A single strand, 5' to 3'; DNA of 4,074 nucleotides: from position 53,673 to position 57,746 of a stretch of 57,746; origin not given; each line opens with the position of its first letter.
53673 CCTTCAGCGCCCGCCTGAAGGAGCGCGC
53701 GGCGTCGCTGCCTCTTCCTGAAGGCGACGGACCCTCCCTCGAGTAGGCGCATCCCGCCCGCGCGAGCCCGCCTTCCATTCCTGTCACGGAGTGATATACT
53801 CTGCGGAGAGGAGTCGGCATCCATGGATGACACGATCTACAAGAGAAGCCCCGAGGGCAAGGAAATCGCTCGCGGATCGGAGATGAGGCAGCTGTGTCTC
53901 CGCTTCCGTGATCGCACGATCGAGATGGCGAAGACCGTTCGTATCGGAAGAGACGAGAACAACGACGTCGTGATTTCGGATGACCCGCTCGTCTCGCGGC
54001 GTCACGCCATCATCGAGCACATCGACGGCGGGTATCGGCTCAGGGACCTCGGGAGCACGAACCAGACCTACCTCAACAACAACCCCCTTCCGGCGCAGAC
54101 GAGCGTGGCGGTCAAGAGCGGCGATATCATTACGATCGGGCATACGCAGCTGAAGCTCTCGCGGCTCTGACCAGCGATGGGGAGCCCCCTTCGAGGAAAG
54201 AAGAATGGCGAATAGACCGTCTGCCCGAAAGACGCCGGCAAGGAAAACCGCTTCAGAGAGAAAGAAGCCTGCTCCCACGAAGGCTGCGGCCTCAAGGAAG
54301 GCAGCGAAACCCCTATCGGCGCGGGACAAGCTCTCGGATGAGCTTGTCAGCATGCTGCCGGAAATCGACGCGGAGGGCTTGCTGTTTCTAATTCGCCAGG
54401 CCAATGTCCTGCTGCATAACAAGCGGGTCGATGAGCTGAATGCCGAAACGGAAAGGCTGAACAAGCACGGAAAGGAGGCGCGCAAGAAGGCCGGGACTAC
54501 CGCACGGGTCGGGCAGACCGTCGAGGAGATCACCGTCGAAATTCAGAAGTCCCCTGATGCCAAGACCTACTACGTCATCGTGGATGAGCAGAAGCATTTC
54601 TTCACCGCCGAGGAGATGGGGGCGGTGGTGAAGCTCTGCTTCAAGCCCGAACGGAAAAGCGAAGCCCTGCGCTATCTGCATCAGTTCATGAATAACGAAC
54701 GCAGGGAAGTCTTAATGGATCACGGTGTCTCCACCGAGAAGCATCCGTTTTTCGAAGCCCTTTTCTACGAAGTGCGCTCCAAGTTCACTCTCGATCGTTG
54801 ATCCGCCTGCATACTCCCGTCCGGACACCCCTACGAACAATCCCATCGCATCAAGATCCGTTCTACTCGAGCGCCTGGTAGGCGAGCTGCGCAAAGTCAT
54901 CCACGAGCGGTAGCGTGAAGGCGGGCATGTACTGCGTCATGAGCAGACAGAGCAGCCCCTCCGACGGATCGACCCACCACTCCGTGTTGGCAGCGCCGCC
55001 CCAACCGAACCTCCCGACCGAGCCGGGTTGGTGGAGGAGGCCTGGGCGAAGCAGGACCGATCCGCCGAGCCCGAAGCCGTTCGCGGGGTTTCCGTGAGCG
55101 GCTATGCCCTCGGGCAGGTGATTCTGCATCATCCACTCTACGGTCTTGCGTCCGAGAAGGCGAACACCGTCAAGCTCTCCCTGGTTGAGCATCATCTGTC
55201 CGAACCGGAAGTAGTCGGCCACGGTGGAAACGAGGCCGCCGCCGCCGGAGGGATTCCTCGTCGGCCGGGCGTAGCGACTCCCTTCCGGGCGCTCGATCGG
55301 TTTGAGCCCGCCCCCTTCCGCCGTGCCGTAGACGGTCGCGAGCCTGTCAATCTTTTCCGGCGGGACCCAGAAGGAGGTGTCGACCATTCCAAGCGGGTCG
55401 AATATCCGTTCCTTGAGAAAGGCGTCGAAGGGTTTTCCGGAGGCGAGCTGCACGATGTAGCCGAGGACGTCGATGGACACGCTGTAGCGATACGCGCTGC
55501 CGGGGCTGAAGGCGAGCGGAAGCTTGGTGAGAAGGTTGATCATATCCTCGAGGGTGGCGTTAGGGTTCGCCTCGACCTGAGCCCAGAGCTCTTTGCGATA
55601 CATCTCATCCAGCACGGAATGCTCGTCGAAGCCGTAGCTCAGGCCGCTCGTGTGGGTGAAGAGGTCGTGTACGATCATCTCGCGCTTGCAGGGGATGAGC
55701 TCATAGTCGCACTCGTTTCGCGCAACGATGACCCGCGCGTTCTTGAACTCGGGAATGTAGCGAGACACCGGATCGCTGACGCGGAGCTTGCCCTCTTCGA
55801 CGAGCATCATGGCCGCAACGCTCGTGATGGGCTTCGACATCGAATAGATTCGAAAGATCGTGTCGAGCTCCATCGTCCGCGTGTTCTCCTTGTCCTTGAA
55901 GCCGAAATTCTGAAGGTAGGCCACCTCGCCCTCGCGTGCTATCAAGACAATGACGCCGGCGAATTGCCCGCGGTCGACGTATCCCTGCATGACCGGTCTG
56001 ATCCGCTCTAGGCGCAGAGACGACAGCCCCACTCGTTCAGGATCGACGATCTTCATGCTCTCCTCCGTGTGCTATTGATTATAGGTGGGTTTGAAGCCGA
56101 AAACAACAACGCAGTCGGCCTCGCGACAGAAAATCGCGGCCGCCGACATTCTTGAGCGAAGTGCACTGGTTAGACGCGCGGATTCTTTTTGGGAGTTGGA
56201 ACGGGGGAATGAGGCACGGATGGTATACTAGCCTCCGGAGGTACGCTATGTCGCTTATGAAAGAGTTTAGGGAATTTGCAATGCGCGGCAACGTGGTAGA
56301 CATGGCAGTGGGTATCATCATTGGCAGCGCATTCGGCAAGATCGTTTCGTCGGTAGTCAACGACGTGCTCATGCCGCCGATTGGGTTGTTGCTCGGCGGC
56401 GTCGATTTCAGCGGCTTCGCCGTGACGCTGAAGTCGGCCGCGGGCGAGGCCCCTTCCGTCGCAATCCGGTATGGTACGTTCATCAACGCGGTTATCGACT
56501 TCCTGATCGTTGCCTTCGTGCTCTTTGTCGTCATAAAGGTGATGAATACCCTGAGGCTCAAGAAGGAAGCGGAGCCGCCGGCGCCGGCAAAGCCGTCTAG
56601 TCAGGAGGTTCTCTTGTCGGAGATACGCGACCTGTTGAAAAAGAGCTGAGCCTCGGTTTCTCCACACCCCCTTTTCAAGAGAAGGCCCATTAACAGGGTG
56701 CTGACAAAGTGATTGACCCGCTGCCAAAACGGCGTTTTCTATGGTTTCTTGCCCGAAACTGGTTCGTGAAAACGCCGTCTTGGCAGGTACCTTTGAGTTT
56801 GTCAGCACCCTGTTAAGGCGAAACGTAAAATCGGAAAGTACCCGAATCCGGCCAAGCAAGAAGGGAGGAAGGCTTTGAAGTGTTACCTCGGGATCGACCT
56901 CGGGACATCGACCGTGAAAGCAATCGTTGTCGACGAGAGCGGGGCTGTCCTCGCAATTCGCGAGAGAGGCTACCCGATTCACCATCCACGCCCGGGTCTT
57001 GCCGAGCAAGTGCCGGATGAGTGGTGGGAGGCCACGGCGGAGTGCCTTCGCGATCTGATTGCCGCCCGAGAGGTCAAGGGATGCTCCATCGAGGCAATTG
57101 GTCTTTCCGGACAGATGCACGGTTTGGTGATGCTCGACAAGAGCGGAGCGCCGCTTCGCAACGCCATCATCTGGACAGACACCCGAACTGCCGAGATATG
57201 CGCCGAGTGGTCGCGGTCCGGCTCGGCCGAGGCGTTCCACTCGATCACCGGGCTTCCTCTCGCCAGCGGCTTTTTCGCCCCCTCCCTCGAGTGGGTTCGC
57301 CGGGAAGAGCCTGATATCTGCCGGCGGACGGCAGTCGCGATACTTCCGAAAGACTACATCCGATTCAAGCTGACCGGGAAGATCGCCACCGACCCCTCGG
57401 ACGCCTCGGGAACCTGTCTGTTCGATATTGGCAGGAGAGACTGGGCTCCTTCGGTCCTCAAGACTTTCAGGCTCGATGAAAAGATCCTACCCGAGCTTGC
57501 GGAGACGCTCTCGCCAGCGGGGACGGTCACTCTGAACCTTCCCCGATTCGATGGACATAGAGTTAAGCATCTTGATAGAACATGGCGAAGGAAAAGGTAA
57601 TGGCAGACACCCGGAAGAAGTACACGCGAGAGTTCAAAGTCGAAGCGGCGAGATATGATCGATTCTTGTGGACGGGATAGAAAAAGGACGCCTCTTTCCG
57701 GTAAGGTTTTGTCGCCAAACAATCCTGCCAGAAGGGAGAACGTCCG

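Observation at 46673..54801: Eight-gene FHA / vWA / Hanks-kinase / PPP-phosphatase cluster with DNA-binding-type outputs: candidate undescribed phosphothreonine signalling (or conflict) system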

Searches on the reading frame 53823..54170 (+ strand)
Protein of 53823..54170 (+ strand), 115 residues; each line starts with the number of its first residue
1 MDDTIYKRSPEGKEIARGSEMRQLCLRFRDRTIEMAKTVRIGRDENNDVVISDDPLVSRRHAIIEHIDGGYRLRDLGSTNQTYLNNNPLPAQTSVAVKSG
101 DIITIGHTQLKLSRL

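Call 3: search_protein_families(library=pfam, proteins=[window:53823-54170:+], max_evalue=0.1)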
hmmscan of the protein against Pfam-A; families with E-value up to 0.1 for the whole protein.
window:53823-54170:+ (115 aa): 2 families
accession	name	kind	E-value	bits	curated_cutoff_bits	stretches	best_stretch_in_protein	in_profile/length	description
PF00498.31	FHA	-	1.9e-21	76.7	20.7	1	39-106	1-67/67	FHA domain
PF16697.10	Yop-YscD_cpl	-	1.7e-15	57.5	33.2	1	37-113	17-91/94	Inner membrane component of T3SS, cytoplasmic domain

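Call 4: search_protein_families(library=ncbifam, proteins=[window:53823-54170:+], max_evalue=0.1)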
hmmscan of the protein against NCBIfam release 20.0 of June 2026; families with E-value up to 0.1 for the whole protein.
window:53823-54170:+ (115 aa): 5 families
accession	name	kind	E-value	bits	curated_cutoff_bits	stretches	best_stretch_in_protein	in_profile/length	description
TIGR03354.1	VI_FHA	hypoth_equivalog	7e-15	55.8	120.25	1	37-111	24-100/420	type VI secretion system-associated FHA domain protein TagH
NF049868.1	FhaB_Rv0019c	equivalog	2.6e-14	53.6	125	1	33-112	81-158/158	FHA domain-containing protein FhaB/FipA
NF041660.2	oxygluDhInhib_OdhI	equivalog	7.7e-12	45.2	200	1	37-110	56-125/130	oxoglutarate dehydrogenase inhibitor Odhl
NF033760.1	gliding_GltG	equivalog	1.2e-07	30.7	650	1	39-112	26-96/650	adventurous gliding motility protein GltG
NF052573.1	HisKinEspAMyxo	equivalog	1.6e-07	29.8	1400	1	41-108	50-114/755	serine histidine kinase EspA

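Call 5: search_protein_families(library=padloc, proteins=[window:53823-54170:+], max_evalue=0.01)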
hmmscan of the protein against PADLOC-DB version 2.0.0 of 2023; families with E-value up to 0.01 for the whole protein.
window:53823-54170:+ (115 aa): 0 families

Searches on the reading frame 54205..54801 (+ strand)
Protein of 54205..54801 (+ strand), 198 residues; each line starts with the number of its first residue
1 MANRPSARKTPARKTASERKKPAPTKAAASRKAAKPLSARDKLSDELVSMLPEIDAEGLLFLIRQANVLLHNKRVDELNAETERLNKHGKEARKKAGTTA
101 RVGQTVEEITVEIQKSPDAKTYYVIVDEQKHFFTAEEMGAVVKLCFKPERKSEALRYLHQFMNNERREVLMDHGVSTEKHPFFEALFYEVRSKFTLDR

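Call 3: search_protein_families(library=pfam, proteins=[window:54205-54801:+], max_evalue=0.1)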
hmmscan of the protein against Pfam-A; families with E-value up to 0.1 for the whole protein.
window:54205-54801:+ (198 aa): 1 family
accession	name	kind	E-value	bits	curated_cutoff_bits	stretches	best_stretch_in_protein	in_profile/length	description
PF12353.13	eIF3g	-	0.014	16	24.4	1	64-117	30-83/130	Eukaryotic translation initiation factor 3 subunit G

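Call 4: search_protein_families(library=ncbifam, proteins=[window:54205-54801:+], max_evalue=0.1)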
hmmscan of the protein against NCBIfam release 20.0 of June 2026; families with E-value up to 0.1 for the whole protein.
window:54205-54801:+ (198 aa): 1 family
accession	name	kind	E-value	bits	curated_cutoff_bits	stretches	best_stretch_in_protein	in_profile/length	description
NF006984.0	PRK09450.2-4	equivalog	0.046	12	1300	1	110-192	752-834/956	class I adenylate cyclase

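Call 5: search_protein_families(library=padloc, proteins=[window:54205-54801:+], max_evalue=0.01)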
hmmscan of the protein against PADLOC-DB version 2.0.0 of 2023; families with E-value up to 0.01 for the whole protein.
window:54205-54801:+ (198 aa): 1 family
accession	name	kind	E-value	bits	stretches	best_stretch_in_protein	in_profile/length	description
PDLC00517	JetC1|JetC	-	0.0061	12.9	1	65-166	704-805/1119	DUF3584 domain; MukB-like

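Call 67: find_homologous_proteins(query=window:54205-54801:+, max_evalue=0.001)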
Query window:54205-54801:+ (198 aa): 30 proteins with E <= 0.001 among 282 candidates.
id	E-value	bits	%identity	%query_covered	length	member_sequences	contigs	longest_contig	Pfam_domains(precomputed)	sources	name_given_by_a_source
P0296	8.4e-101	353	83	100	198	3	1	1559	-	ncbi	-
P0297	2.5e-94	332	80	99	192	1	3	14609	-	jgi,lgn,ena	-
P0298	2.4e-91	322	100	75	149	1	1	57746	-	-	-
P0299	6.0e-84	298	72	99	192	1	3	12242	-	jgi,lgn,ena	-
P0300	8.2e-83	294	68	99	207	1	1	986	-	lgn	-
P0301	1.6e-81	290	68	96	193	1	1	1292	-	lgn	-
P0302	5.0e-81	289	69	99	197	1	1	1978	-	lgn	-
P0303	1.5e-80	287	70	97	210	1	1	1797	-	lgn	-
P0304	2.3e-80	286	62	99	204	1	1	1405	-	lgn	-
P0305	4.3e-80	286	68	99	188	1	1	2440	-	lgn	-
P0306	1.8e-78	280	67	97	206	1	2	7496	-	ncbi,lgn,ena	-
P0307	3.7e-76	273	66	99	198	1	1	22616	-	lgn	-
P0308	3.7e-75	270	68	97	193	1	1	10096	-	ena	-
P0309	5.2e-75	269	70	88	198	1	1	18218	-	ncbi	-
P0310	5.3e-75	269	70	81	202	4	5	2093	-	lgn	-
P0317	1.7e-70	254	59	98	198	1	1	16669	-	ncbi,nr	ncbi:MAG: hypothetical protein JW874_06945 [Spirochaetales bacterium]|nr:hypothetical protein [Spiro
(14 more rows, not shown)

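Call 68: find_encoding_contigs(protein=P0317, flank=6000, max_places=1)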
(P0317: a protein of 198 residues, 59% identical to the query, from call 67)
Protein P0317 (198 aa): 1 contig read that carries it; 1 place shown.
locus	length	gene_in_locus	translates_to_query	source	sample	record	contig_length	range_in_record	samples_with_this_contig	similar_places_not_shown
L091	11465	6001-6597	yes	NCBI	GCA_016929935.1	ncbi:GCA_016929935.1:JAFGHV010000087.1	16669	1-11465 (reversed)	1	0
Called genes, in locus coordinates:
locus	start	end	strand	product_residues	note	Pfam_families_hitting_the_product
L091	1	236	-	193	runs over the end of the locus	PF16697:Yop-YscD_cpl, PF00498:FHA, PF00196:GerE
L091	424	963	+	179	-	-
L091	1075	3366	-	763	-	PF00331:Glyco_hydro_10, PF06452:CBM9_1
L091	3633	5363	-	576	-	PF00015:MCPsignal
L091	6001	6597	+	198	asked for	-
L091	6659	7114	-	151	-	-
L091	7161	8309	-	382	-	-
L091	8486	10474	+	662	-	-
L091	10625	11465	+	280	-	PF00330:Aconitase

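Call 69: find_encoding_contigs(protein=P0297, flank=6000, max_places=2)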
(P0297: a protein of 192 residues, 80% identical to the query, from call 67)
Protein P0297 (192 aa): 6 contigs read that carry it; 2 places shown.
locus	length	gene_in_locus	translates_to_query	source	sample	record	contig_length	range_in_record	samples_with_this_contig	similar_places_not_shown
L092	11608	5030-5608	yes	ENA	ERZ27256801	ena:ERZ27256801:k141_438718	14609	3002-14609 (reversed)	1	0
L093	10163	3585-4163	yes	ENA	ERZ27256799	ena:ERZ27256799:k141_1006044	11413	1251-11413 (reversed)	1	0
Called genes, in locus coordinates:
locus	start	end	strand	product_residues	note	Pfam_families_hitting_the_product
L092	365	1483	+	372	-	PF01321:Creatinase_N (weak), PF00557:Peptidase_M24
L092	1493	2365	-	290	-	PF00112:Peptidase_C1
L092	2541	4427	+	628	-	PF00488:MutS_V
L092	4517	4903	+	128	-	-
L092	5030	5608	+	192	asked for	-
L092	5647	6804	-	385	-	PF06441:EHN, PF00561:Abhydrolase_1, PF12697:Abhydrolase_6 (weak)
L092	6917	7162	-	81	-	-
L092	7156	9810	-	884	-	PF13091:PLDc_2, PF00176:SNF2-rel_dom (faint), PF00271:Helicase_C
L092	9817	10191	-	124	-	-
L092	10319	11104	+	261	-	-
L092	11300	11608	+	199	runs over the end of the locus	-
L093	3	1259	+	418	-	?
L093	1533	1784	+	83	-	PF00107:ADH_zinc_N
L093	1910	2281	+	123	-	-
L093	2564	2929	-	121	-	-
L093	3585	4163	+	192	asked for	-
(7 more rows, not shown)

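Call 70: find_encoding_contigs(protein=P0307, flank=6000, max_places=1)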
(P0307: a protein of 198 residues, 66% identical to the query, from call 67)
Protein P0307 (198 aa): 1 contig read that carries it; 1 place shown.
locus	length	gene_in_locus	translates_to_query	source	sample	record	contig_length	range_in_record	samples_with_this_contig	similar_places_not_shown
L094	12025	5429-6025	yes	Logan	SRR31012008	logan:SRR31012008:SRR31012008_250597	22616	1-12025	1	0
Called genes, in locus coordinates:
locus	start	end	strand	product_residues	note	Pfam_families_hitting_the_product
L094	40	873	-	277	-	PF00528:BPD_transp_1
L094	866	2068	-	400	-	PF00005:ABC_tran, PF13304:AAA_21 (faint), PF00571:CBS (weak)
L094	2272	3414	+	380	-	PF05684:DUF819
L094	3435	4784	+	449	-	PF00266:Aminotran_5 (weak), PF00282:Pyridoxal_deC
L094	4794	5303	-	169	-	-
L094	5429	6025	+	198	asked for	-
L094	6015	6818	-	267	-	PF02517:Rce1-like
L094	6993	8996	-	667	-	PF01432:Peptidase_M3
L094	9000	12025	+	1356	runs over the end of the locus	PF13191:AAA_16, PF13401:AAA_22 (faint), PF00165:HTH_AraC, PF12833:HTH_18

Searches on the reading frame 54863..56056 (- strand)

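Call 49: search_protein_families(library=pfam, proteins=[window:54863-56056:-], max_evalue=0.001)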
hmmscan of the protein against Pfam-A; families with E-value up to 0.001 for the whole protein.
window:54863-56056:- (397 aa): 1 family
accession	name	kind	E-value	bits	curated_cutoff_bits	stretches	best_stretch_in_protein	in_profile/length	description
PF00144.29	Beta-lactamase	-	7e-66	223.1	27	1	22-379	4-313/329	Beta-lactamase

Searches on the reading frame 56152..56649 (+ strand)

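Call 49: search_protein_families(library=pfam, proteins=[window:56152-56649:+], max_evalue=0.001)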
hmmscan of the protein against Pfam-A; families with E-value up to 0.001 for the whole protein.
window:56152-56649:+ (165 aa): 1 family
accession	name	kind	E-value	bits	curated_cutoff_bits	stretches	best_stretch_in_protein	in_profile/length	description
PF01741.23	MscL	-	5.5e-48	162.8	27.4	1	35-163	1-123/123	Large-conductance mechanosensitive channel, MscL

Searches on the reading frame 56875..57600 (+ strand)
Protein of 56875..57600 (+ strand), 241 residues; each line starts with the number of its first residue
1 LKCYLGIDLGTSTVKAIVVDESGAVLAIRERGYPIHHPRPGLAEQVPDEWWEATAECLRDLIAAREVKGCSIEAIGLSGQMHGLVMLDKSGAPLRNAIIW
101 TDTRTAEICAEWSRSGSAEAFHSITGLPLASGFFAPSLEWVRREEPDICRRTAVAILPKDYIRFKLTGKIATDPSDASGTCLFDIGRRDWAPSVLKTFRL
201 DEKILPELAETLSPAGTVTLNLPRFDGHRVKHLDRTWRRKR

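Call 49: search_protein_families(library=pfam, proteins=[window:56875-57600:+], max_evalue=0.001)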
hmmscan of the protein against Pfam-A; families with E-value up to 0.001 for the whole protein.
window:56875-57600:+ (241 aa): 1 family
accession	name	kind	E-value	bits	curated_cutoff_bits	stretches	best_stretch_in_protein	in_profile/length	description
PF00370.27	FGGY_N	-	1.6e-65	221.6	28.8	1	4-219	2-217/245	FGGY family of carbohydrate kinases, N-terminal domain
